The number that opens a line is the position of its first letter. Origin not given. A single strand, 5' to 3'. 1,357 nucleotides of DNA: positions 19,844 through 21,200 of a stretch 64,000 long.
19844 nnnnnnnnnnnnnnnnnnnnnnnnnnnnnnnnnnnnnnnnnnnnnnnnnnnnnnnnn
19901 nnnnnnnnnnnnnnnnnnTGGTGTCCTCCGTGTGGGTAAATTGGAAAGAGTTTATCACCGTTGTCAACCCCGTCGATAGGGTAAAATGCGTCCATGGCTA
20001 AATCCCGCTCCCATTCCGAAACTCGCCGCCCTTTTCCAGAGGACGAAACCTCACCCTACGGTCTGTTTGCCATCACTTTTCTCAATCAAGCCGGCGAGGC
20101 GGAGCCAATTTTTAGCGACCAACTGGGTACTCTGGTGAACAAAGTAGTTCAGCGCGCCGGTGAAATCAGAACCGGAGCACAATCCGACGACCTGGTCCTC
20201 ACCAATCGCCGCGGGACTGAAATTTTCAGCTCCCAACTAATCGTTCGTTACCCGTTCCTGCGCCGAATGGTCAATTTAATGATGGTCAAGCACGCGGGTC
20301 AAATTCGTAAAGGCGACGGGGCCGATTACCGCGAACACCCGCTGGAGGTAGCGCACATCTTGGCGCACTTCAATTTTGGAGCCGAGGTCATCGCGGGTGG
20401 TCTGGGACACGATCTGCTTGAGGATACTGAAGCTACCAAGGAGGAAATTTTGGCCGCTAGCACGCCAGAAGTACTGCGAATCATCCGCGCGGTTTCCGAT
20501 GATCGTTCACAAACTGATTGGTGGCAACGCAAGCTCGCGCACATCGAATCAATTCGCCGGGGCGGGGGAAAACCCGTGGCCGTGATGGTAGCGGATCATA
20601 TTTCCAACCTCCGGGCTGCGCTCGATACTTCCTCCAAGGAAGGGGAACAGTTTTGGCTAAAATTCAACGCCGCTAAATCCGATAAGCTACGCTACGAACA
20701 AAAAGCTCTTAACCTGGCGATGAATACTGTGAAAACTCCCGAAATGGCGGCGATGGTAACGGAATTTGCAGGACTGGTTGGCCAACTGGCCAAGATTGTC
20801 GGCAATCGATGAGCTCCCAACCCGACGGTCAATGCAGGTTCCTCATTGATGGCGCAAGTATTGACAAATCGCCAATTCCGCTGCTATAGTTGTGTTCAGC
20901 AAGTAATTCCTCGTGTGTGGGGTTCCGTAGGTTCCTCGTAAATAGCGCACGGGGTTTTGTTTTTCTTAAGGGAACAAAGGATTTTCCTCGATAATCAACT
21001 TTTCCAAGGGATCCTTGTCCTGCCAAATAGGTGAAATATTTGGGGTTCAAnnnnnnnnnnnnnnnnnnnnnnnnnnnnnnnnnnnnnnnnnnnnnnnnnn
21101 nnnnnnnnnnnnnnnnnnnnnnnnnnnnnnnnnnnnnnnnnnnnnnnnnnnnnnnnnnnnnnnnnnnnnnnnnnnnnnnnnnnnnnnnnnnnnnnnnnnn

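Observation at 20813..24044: Low-GC HerA-like ATPase next to a Cas4-like PD-(D/E)XK nuclease and two orphans: a candidate defence module or HerA-nuclease pair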

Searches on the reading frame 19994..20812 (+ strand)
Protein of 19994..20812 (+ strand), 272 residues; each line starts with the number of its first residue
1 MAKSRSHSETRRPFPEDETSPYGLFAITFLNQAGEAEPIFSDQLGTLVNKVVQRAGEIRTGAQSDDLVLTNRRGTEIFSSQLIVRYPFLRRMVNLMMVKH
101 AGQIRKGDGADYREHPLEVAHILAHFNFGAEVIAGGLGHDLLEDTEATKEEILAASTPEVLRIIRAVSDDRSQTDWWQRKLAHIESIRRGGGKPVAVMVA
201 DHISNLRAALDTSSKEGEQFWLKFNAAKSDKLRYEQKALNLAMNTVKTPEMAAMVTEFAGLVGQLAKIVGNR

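Call 3: search_protein_families(library=pfam, proteins=[window:19994-20812:+], max_evalue=0.01)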
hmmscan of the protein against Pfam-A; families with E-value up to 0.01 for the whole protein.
window:19994-20812:+ (272 aa): 1 family
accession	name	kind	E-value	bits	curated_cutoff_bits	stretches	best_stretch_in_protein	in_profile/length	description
PF13328.12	HD_4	-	8.1e-11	42.3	27.2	1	99-213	8-131/156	HD domain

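Call 4: search_protein_families(library=padloc, proteins=[window:19994-20812:+], max_evalue=0.01)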
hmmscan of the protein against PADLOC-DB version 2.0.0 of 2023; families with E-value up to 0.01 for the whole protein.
window:19994-20812:+ (272 aa): 0 families

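Call 5: search_protein_families(library=ncbifam, proteins=[window:19994-20812:+], max_evalue=0.01)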
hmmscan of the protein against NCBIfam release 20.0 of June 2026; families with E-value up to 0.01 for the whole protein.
window:19994-20812:+ (272 aa): 2 families
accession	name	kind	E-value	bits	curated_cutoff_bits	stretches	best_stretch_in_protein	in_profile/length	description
TIGR00691.1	spoT_relA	subfamily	2.6e-12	45.9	499.2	1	99-188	8-95/687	RelA/SpoT family protein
NF008303.0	PRK11092.1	equivalog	7.7e-09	34.3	947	1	92-189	26-121/702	bifunctional GTP diphosphokinase/guanosine-3',5'-bis pyrophosphate 3'-pyrophosphohydrolase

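Call 39: find_homologous_proteins(query=window:19994-20812:+)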
Query window:19994-20812:+ (272 aa): 12 proteins with E <= 0.001 among 1527 candidates.
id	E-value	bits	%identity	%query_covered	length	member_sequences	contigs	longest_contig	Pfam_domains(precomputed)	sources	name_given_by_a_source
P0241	7.4e-175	597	100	100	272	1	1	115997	PF13328.13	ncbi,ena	-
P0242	3.1e-54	202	43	89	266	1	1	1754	PF13328.13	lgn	-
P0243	3.1e-34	137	42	67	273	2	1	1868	PF13328.13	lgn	-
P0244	3.4e-23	101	37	61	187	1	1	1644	PF13328.13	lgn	-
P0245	2.8e-13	68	37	46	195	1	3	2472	PF13328.13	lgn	-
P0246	9.1e-12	63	35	47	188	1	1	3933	PF13328.13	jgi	jgi:(p)ppGpp synthase/HD superfamily hydrolase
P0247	9.1e-12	63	31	63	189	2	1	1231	PF13328.13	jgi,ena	jgi:(p)ppGpp synthase/HD superfamily hydrolase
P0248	5.3e-11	61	28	59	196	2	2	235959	PF13328.13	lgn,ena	-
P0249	7.2e-11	60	36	40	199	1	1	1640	PF13328.13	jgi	-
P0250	3.9e-10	58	32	52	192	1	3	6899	PF13328.13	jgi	jgi:hypothetical protein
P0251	6.0e-9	54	28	64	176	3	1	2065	PF13328.13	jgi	jgi:(p)ppGpp synthase/HD superfamily hydrolase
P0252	6.0e-6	44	39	40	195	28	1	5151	PF13328.13,PF01966.29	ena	-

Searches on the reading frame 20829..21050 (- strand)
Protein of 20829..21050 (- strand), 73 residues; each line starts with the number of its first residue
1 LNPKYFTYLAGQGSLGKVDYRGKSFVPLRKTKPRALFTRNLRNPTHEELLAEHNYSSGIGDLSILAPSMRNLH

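Call 3: search_protein_families(library=pfam, proteins=[window:20829-21050:-], max_evalue=0.01)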
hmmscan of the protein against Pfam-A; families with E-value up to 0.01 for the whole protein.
window:20829-21050:- (73 aa): 0 families

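Call 43: search_protein_families(library=phrogs, proteins=[window:20829-21050:-], max_evalue=0.001)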
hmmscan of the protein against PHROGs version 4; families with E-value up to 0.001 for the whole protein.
window:20829-21050:- (73 aa): 0 families
